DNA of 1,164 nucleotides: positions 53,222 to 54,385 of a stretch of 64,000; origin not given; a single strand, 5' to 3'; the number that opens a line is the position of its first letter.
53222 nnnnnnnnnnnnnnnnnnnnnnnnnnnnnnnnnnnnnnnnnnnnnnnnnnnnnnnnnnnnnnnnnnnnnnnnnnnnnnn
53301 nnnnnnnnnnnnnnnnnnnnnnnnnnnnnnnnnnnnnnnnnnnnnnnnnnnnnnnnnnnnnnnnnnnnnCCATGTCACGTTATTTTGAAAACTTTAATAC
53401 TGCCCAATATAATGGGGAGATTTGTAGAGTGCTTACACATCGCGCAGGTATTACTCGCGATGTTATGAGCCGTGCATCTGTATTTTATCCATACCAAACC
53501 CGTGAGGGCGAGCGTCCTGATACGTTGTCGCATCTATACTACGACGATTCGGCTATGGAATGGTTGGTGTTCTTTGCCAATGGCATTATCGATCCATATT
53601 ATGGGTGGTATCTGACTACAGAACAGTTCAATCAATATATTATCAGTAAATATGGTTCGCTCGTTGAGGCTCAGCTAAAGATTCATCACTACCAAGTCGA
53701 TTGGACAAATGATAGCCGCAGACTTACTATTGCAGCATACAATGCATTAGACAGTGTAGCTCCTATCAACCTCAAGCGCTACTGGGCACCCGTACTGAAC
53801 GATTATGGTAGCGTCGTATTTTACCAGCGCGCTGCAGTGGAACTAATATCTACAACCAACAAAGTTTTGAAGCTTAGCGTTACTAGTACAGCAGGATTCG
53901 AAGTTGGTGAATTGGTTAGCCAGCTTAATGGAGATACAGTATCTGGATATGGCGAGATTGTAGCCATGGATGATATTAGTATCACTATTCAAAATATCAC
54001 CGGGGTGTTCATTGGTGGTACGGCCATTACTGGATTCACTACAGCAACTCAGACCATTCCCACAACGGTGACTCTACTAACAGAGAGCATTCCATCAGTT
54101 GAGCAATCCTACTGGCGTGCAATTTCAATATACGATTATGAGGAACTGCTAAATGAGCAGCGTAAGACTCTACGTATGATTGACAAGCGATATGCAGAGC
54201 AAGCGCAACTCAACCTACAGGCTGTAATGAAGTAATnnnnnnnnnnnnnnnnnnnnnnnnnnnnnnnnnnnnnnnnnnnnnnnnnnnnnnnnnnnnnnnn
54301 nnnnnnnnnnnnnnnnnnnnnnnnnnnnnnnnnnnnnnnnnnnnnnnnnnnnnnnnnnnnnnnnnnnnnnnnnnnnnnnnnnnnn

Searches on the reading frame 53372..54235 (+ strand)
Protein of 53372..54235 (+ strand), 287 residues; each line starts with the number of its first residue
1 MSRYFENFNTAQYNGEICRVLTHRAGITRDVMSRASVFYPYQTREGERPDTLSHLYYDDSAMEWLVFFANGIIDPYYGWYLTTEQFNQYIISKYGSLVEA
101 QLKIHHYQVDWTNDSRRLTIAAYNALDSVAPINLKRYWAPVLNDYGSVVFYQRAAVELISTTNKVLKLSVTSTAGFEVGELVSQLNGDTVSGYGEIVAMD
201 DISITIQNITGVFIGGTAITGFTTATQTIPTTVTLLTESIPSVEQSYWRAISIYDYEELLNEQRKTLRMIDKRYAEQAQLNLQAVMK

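Call 14: search_protein_families(library=pfam, proteins=[window:53372-54235:+], max_evalue=0.001)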
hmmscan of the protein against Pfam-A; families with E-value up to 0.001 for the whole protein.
window:53372-54235:+ (287 aa): 1 family
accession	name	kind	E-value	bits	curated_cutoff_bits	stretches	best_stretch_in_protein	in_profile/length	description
PF11246.14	Phage_gp53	-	1.2e-07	32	21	1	40-106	47-112/200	Base plate wedge protein 53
